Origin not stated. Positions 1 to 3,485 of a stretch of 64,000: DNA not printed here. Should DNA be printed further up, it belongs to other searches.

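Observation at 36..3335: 1099-aa protein made almost entirely of ~130 imperfect Cys/Thr heptad repeats (x-G-x-x-T-C-x)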

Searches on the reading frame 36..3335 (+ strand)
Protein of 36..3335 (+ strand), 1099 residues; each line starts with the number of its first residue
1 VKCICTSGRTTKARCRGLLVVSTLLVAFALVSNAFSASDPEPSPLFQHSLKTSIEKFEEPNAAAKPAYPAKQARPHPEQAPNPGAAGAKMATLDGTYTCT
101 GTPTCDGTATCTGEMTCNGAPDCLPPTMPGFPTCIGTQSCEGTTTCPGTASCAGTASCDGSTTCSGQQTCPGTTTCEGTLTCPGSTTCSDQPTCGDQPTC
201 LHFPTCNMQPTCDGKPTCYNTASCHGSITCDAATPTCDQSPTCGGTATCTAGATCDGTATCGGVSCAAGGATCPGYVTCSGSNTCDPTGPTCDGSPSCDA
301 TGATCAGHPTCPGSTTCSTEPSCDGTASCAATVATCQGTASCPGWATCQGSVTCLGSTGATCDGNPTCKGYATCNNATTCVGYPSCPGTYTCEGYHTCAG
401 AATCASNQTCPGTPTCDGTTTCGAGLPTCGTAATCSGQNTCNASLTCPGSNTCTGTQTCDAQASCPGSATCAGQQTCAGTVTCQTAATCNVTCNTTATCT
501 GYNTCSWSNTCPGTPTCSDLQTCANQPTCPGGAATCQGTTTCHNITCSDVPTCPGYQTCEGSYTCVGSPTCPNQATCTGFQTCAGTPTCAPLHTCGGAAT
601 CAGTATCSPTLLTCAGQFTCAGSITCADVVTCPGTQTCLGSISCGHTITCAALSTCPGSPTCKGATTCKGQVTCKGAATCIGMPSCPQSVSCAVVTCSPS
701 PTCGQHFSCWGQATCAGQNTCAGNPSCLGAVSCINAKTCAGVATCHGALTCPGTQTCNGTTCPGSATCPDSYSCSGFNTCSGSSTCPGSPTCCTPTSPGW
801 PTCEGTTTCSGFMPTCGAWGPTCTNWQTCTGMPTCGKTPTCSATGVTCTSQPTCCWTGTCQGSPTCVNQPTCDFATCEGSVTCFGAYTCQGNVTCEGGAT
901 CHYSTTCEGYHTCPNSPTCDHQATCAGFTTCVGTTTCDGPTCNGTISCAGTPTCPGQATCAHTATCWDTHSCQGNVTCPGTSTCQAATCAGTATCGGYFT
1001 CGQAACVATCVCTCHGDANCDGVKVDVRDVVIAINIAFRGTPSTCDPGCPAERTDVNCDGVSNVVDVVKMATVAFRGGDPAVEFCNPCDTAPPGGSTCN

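Call 4: search_protein_families(library=pfam, proteins=[window:36-3335:+], max_evalue=1)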
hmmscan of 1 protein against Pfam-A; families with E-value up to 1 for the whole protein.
window:36-3335:+ (1099 aa): 0 families

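Call 8: find_homologous_proteins(query=window:36-3332:+, max_evalue=0.001)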
Query window:36-3332:+ (1099 aa): 13 proteins with E <= 0.001 among 8000 candidates.
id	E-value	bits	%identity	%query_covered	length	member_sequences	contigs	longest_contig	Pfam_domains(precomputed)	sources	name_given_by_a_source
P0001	3.7e-71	259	34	67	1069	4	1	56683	-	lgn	-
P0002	1.3e-70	257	35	69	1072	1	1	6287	-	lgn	-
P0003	3.1e-42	163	37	43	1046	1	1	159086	-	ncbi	ncbi:MAG: hypothetical protein AB1792_05570, partial [Candidatus Zixiibacteriota bacterium]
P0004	4.1e-34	136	33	63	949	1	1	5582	PF13860.13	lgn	-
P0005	1.8e-33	134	42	17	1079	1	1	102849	PF02412.24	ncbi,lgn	-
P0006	6.0e-28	115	33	52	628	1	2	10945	-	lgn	-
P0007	7.3e-28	115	36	18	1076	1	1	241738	PF02412.24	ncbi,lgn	ncbi:MAG: hypothetical protein Kow0074_13040 [Candidatus Zixiibacteriota bacterium]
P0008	1.0e-27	115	42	19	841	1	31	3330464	PF13585.13,PF13860.13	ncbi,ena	-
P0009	1.1e-23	101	48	9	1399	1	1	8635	-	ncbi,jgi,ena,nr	ncbi:MAG TPA: hypothetical protein VM118_06165 [Acidobacteriota bacterium]|nr:hypothetical protein [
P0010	3.8e-22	96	34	21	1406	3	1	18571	-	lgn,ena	-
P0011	3.8e-21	93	38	17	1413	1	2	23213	PF00404.25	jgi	jgi:hypothetical protein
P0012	2.6e-19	87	40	18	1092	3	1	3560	PF00404.25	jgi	-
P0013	3.4e-12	63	40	15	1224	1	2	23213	-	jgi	jgi:hypothetical protein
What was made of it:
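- The full-length search found 13 relatives; the two informatively named ones are Zixibacteria MAGs (call 8).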

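Call 9: search_solved_structures(query=window:36-3332:+, max_evalue=10, show_alignments=2)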
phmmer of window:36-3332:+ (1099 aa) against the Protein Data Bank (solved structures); distinct sequences matched with E-value up to 10: 2.
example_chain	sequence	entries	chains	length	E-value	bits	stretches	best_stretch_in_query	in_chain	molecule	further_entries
1ezg_A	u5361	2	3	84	1.1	10.1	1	709-788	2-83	THERMAL HYSTERESIS PROTEIN ISOFORM YL-1 | Thermal hysteresis protein isoform YL-1 (2-14)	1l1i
2y3n_B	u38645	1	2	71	3.6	8.4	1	1015-1072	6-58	CELLULOSOMAL FAMILY-48 PROCESSIVE GLYCOSIDE HYDROLASE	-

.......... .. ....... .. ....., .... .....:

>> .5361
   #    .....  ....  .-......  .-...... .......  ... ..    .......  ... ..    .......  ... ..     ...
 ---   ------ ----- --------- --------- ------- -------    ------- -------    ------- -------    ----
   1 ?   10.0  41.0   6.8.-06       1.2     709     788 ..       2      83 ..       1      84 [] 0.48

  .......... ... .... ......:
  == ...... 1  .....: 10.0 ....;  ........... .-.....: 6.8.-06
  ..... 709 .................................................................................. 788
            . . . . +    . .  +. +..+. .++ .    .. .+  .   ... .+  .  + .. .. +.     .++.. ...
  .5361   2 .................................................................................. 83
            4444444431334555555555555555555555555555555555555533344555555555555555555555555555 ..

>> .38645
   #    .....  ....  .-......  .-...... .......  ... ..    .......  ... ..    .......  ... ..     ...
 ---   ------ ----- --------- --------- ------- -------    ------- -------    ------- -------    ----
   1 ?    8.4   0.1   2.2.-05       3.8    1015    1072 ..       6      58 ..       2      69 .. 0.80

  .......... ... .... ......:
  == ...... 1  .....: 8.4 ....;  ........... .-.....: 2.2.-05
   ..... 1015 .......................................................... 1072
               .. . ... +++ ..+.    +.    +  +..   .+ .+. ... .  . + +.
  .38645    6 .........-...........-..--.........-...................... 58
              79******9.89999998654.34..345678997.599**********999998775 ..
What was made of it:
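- On Beetle TmAFP/DAFP antifreeze beta-helix: phmmer against 1EZG gives E = 1.1 (call 9).
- The same chain is the top single-sequence hit (call 9).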

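Call 24: search_protein_families(library=ncbifam, proteins=[window:36-3332:+], max_evalue=0.1)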
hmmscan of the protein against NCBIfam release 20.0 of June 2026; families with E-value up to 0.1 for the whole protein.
window:36-3332:+ (1099 aa): 0 families
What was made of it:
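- Tried and rejected: Pfam and NCBIfam found no family (calls 4, 24).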

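Call 28: find_encoding_contigs(protein=window:36-3335:+, flank=10000, max_places=4)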
Protein window:36-3335:+ (1099 aa): 2 contigs read that carry it; 2 places shown.
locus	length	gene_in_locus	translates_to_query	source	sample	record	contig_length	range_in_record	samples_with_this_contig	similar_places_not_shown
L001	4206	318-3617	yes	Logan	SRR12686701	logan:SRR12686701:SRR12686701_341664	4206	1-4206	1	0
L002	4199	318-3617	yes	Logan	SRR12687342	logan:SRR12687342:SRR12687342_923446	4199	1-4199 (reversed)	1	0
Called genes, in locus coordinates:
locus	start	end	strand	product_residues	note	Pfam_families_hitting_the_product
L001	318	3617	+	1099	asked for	-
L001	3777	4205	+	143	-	?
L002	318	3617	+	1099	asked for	-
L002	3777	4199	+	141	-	?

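Call 34: search_protein_representatives(protein=window:36-3332:+)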
Query: 1099 residues. Proteins with E-value up to 0.001 (for the whole library): 970; up to 1e-10: 451; up to 1e-30: 4. The best 150 are listed.
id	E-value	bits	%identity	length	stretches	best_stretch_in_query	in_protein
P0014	7.6e-67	242.6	51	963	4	1001-1091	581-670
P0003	9.7e-43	162.7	45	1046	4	103-302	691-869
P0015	8.2e-39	149.7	73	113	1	993-1095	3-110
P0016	4.3e-31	124.2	52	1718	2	1005-1088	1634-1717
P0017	1.9e-30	122.1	42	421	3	380-664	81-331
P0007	2.3e-28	115.1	41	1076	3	228-466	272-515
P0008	3.2e-28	114.7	45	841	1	18-264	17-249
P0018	1.9e-27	112.1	46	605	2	1005-1088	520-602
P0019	1.3e-26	109.4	47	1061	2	986-1088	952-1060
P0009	3.6e-24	101.2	49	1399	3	1002-1092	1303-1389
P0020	4.9e-24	100.8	54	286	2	1006-1088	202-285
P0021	1.0e-23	99.7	53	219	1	986-1091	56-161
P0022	1.1e-23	99.6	57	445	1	996-1098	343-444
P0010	1.2e-22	96.2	40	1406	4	987-1088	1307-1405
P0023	1.7e-22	95.7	40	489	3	349-608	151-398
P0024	2.6e-22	95.1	61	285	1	1009-1088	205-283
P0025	3.5e-22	94.7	53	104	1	1003-1088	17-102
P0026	4.2e-22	94.4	60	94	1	1009-1088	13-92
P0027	5.3e-22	94.1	61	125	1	1005-1088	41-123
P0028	7.1e-22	93.6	59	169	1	1007-1088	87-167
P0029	9.4e-22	93.2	62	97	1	1004-1088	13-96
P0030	1.1e-21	93.1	61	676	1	1005-1088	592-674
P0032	1.9e-21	92.2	59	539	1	1007-1088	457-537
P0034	3.6e-21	91.3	62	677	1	1008-1088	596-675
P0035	3.8e-21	91.2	61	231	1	1006-1088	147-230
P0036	3.8e-21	91.2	59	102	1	1008-1088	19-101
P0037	5.8e-21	90.6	57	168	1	1006-1088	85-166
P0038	6.2e-21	90.5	47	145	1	970-1088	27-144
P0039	7.9e-21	90.2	60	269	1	1008-1088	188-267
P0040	8.2e-21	90.1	60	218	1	1006-1088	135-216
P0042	2.0e-20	88.9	62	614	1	1008-1088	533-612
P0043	2.0e-20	88.8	56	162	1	991-1088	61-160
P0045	2.2e-20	88.7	58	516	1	1008-1088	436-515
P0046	2.3e-20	88.6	53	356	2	1009-1088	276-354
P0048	5.3e-20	87.4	53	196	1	990-1088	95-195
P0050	6.7e-20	87.1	58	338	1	1002-1088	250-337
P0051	8.0e-20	86.8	55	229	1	1002-1088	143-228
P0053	9.6e-20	86.6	53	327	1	990-1088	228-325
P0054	9.7e-20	86.6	51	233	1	988-1088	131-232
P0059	1.3e-19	86.2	56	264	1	1008-1088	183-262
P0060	1.4e-19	86.0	49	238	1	973-1088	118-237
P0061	1.7e-19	85.8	58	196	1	1009-1088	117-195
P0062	1.8e-19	85.7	56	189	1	1004-1088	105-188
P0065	1.8e-19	85.7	53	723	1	1002-1088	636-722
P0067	2.5e-19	85.2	58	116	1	1008-1088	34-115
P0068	2.6e-19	85.1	39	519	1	928-1088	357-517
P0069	2.8e-19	85.1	53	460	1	998-1088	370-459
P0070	2.8e-19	85.1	53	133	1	992-1088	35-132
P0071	2.8e-19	85.0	40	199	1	929-1088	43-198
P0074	7.0e-19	83.7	52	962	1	1004-1088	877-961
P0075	7.3e-19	83.7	56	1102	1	1003-1088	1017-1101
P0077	8.3e-19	83.5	42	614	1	955-1088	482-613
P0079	9.3e-19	83.3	57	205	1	1006-1088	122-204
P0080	9.4e-19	83.3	55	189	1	989-1088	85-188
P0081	1.0e-18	83.2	38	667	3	933-1088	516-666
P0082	1.1e-18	83.0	58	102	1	999-1088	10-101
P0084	1.4e-18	82.7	52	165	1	999-1088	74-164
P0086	1.6e-18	82.5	50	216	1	970-1088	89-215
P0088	2.2e-18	82.1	57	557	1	1007-1088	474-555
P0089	2.2e-18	82.1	52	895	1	980-1088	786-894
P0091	2.8e-18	81.7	55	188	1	1004-1088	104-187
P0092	2.9e-18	81.7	57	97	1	1008-1088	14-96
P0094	3.1e-18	81.6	59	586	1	1009-1088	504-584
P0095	3.4e-18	81.5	51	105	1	1005-1088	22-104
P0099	5.2e-18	80.8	55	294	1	1009-1088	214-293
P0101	5.6e-18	80.7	58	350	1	1008-1088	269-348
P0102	6.2e-18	80.6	57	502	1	1009-1088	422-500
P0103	7.6e-18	80.3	42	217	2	984-1088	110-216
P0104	8.5e-18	80.1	52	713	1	1005-1088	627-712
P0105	8.9e-18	80.1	51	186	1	995-1088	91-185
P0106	9.3e-18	80.0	60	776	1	1006-1088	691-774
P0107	9.6e-18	80.0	52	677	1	1003-1088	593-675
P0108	1.3e-17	79.6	51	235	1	989-1088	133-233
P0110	1.6e-17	79.3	54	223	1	1007-1088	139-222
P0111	1.6e-17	79.2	47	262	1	987-1088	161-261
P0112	1.6e-17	79.2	49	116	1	984-1088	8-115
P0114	1.6e-17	79.2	55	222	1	1008-1088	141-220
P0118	2.2e-17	78.8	55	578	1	1008-1088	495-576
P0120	2.3e-17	78.7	49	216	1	983-1088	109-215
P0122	2.5e-17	78.6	54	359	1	1004-1088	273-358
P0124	3.0e-17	78.3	51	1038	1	1002-1088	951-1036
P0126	3.5e-17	78.1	49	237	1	988-1088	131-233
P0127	3.7e-17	78.0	52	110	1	1009-1088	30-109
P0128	3.8e-17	78.0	56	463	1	1008-1088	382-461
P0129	4.2e-17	77.8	54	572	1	1008-1088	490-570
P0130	4.3e-17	77.8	56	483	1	1008-1088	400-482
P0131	4.5e-17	77.7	56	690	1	1007-1088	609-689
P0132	4.5e-17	77.7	48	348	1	980-1088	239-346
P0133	4.7e-17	77.7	49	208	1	997-1088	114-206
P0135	4.9e-17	77.6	58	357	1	1007-1088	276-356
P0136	5.0e-17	77.6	57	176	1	1007-1088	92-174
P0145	6.9e-17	77.1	53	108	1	993-1088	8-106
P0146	7.0e-17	77.1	53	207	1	999-1088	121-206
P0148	8.0e-17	76.9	42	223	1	24-190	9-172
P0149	8.6e-17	76.8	56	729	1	1011-1088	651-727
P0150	8.7e-17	76.8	52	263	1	1012-1088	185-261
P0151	8.8e-17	76.8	59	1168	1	1007-1088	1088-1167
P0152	9.7e-17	76.6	51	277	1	986-1088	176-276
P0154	1.0e-16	76.6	52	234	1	1002-1088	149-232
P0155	1.2e-16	76.3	53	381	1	1007-1088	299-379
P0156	1.3e-16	76.2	43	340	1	994-1088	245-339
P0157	1.4e-16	76.1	56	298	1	1008-1088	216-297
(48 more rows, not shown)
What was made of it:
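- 3063..3299 (+): Cys-rich dockerin-like module (aa 1010-1088): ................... ... DVNCDG..AFRG ... CxPC. The same module matches on 970 cluster representatives, nearly all through this module (call 34).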
